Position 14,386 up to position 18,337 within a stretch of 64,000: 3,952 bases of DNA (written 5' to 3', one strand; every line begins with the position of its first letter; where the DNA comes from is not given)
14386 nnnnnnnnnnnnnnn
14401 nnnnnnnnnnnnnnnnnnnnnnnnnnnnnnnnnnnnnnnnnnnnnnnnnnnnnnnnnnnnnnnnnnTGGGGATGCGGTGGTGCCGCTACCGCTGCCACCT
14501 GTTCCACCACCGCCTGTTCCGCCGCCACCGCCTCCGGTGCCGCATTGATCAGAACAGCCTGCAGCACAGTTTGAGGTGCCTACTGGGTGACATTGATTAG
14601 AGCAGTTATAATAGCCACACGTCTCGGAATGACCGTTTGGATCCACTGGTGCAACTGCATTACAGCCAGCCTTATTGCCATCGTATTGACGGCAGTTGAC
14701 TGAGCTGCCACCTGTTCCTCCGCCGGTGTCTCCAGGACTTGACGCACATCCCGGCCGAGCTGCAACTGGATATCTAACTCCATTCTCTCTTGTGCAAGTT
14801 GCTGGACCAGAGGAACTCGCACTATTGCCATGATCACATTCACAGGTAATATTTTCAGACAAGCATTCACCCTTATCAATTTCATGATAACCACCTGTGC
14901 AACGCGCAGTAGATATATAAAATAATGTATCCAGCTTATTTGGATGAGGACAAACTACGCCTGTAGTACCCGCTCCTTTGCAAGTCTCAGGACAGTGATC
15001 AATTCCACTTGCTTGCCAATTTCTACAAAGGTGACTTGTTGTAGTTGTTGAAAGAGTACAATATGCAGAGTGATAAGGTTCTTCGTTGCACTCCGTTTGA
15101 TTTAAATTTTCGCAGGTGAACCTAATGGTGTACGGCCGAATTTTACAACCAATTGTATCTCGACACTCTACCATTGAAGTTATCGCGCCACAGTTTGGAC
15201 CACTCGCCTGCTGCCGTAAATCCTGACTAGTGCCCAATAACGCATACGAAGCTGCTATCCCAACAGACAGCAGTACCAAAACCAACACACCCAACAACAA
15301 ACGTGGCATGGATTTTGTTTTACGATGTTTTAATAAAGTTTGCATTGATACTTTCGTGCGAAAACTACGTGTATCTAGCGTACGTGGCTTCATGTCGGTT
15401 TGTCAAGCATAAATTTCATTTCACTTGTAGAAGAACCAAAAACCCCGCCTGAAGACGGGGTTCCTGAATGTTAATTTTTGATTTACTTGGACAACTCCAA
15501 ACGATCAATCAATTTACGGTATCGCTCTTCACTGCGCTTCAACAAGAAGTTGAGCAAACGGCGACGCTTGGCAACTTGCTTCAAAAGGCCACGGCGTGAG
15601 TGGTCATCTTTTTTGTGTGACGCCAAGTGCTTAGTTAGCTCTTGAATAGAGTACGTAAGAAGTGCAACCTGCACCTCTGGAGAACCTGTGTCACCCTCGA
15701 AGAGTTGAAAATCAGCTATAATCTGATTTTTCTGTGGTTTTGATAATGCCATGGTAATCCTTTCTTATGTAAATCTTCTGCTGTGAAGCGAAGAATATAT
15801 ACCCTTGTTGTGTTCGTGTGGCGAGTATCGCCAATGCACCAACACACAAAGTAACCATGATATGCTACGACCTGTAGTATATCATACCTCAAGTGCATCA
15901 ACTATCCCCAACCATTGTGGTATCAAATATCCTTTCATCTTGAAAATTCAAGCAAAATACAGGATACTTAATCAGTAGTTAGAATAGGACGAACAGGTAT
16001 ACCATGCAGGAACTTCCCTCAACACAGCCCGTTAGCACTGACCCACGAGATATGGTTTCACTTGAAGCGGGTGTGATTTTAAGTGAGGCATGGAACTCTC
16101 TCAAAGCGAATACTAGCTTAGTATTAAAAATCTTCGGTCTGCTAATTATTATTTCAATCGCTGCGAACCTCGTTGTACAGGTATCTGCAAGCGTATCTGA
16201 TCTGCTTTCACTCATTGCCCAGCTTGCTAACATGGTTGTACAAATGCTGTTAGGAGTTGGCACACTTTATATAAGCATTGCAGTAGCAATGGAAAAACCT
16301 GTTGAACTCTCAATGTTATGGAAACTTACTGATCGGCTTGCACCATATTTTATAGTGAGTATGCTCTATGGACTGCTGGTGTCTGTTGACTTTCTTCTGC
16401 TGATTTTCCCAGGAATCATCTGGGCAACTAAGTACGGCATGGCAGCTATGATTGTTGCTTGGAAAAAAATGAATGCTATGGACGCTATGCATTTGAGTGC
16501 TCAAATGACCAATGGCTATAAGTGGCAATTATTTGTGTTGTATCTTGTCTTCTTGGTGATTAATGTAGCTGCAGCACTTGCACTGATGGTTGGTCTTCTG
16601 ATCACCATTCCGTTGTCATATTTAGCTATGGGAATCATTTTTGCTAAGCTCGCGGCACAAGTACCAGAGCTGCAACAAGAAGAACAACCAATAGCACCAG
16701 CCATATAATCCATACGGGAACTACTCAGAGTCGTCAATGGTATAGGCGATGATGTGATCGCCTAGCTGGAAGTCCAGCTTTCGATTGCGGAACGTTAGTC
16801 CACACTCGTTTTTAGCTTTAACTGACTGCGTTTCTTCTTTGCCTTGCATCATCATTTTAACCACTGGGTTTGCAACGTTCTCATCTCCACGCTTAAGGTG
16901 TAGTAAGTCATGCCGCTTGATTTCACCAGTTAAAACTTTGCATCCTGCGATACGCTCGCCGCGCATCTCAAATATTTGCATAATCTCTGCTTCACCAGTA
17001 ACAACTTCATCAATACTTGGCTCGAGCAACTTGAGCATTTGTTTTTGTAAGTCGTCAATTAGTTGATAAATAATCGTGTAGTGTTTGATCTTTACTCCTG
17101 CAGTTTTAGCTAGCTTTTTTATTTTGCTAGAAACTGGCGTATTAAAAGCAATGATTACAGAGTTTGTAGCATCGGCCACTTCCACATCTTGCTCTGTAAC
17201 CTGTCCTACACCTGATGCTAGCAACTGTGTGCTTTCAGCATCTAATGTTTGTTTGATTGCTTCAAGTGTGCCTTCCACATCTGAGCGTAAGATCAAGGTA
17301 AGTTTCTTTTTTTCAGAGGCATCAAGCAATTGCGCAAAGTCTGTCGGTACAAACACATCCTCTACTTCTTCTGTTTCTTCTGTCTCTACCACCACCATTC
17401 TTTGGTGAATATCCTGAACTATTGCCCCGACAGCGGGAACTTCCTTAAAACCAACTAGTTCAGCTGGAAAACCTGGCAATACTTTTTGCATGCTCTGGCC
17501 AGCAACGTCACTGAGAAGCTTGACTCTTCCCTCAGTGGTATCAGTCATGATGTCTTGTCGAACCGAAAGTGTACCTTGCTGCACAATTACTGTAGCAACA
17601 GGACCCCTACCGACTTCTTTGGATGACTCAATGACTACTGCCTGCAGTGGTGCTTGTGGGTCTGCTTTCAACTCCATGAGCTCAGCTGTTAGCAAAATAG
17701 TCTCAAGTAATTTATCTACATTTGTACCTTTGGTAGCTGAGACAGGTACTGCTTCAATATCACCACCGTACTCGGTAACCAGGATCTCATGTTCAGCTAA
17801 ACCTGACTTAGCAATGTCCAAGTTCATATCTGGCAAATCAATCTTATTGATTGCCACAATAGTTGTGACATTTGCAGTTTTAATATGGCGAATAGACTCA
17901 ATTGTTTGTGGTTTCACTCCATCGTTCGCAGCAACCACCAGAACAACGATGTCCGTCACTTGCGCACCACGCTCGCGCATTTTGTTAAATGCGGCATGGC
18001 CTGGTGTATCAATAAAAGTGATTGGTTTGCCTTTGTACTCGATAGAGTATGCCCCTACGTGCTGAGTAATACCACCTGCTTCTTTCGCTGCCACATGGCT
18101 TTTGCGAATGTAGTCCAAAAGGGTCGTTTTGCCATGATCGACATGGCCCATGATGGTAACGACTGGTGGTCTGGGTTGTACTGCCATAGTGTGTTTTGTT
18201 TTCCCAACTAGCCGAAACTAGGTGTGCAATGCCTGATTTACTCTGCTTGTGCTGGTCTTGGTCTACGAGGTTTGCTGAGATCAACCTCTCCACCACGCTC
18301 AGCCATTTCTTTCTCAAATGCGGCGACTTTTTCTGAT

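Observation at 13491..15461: Cysteine-rich, poly-Gly-linked surface protein gene inserted between rpsO and pnp and insulated by terminators on both sides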

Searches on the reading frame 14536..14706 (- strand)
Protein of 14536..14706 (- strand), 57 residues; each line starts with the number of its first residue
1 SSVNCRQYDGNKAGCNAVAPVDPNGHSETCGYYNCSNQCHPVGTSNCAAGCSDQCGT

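Call 19: find_homologous_proteins(query=window:14536-14706:-, max_evalue=0.001)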
Query seq(57 aa): no candidate shares three 5-residue words with the query. No homologue found.
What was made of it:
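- Tried and rejected: A word-based homology search with the 57-aa Cys module alone found no candidates, which wasted one capped search (call 19).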

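Call 59: search_solved_structures(query=A7, max_evalue=10)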
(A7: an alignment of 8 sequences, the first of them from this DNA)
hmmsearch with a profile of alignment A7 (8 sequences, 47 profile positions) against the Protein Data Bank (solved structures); distinct sequences matched with E-value up to 10: 0.

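Call 66: find_related_loci(query=A7, collection=metagenome_contigs, flank=4000)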
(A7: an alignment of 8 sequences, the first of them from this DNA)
Query A7 (57 aa) in metagenome_contigs; peptide patterns used: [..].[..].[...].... (x = any residue, [..] = any of these).
34 stretches matched a pattern, but none encodes a relative of the query by tblastn (E <= 1e-3).

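Call 68: predict_structure(alignment_id=A8)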
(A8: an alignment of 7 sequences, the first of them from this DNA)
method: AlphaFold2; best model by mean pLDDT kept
length: 57 residues; sequences in the alignment: 7
mean_pLDDT: 77.5   pTM: 0.55
mean pLDDT of the five models: 77.5, 77.0, 77.0, 76.9, 74.6
residues with pLDDT >= 90: 2; 70-90: 39; 50-70: 16; < 50: 0
segments of 3 or more residues with pLDDT < 50: none
pLDDT, mean of each block of 10 residues (from residue 1): 76 77 64 88 85 74
secondary structure, 60 per line:
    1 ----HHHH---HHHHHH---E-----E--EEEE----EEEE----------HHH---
elements in order: H5-8 H12-17 E30-33 E38-41
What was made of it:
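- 14524..14694 (-): 8-Cys module, residues 234-290 (C-x9-C-x(3-16)-C-x4-C-x3-C-x7-C-x3-C-x(2-3)-C; core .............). AlphaFold2 pLDDT 77.5 (call 68).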

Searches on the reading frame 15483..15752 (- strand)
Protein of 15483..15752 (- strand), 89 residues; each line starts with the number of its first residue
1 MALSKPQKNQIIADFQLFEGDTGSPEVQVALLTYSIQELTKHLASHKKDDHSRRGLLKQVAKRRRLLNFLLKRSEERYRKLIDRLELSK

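Call 7: search_protein_families(library=ncbifam, proteins=[window:15483-15752:-], max_evalue=0.01)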
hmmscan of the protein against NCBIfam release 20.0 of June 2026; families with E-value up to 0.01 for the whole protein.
window:15483-15752:- (89 aa): 2 families
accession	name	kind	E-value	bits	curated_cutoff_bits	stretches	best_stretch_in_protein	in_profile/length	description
TIGR00952.1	S15_bact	equivalog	2.9e-33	114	63.65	1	5-88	2-85/86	30S ribosomal protein S15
NF006331.0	PRK08561.1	equivalog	7.8e-05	22.4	154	1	36-70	95-129/152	30S ribosomal protein S15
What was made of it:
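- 15483..15752 (-): rpsO (ribosomal protein S15, 89 aa), the upstream neighbour. TIGR00952 E 2.9e-33 (call 7).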

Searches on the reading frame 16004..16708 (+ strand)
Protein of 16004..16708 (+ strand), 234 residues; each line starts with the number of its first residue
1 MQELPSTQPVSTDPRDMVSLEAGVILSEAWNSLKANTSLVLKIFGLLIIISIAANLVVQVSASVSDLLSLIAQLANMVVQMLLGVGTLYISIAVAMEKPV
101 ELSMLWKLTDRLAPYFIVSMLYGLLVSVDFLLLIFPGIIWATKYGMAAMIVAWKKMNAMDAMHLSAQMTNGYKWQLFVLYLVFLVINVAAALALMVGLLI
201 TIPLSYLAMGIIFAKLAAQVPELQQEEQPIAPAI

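Call 7: search_protein_families(library=ncbifam, proteins=[window:16004-16708:+], max_evalue=0.01)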
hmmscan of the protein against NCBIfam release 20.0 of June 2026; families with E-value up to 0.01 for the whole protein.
window:16004-16708:+ (234 aa): 2 families
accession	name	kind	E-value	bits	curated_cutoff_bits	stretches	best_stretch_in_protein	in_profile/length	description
NF002774.0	PRK02868.1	equivalog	4.9e-05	23.2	227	1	68-170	81-184/248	YciC family protein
NF041043.1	BPSS1780_fam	subfamily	0.0015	17.8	90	0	45-133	20-107/247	BPSS1780 family membrane protein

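Call 75: search_protein_families(library=pfam, proteins=[window:16004-16708:+], max_evalue=0.001)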
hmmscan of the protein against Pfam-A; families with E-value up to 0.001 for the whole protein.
window:16004-16708:+ (234 aa): 1 family
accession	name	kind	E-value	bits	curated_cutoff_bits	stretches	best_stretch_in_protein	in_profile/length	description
PF06161.16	DUF975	-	0.00032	21.1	34.8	1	45-204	67-227/243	Protein of unknown function (DUF975)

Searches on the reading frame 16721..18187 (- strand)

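Call 7: search_protein_families(library=ncbifam, proteins=[window:16721-18187:-], max_evalue=0.01)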
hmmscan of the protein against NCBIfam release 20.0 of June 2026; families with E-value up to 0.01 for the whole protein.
window:16721-18187:- (488 aa): 44 families (the best 25 are shown)
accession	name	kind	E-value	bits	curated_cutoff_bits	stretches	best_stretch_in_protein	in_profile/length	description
TIGR00487.1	IF-2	equivalog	2.5e-150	502.1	424.4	1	4-484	84-579/587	translation initiation factor IF-2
NF003078.0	PRK04004.1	equivalog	2.5e-61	208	468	2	5-117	9-139/598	translation initiation factor IF-2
TIGR00491.2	aIF-2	equivalog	6.5e-48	163.5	554.75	2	6-118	3-133/591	translation initiation factor IF-2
NF011418.0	PRK14845.1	equivalog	2.3e-37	128.3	756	2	21-118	475-590/1049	translation initiation factor IF-2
TIGR00231.1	small_GTP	domain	1.5e-34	119.1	42.5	1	8-164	4-162/164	GTP-binding protein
TIGR00475.1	selB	equivalog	8e-25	87.6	242.25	1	10-223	3-221/581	selenocysteine-specific translation elongation factor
TIGR01393.1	lepA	equivalog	3.3e-23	81.9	533.9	1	11-222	7-231/595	translation elongation factor 4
TIGR01394.1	TypA_BipA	equivalog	8.3e-19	67.2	757.3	1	10-223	4-243/594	translational GTPase TypA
NF012153.1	tet_protect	equivalog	1.5e-16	59.8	775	1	10-124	27-135/614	tetracycline resistance ribosomal protection protein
NF009381.0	PRK12740.1-5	subfamily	2.1e-16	59.5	583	1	9-130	35-150/692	elongation factor G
NF008969.0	PRK12317.1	subfamily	2.1e-15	56.2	502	1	38-278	69-319/426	elongation factor 1-alpha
TIGR03680.1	eif2g_arch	equivalog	2.4e-15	56.7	514.5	1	54-205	81-230/407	translation initiation factor IF-2 subunit gamma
NF009373.0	PRK12736.1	subfamily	3.9e-15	55.5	452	1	11-213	16-243/394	elongation factor Tu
NF003077.0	PRK04000.1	equivalog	6.3e-15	55.2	315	1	54-188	85-218/412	translation initiation factor IF-2 subunit gamma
NF000766.0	PRK00049.1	subfamily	4.4e-14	52.1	449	1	10-213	15-245/396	elongation factor Tu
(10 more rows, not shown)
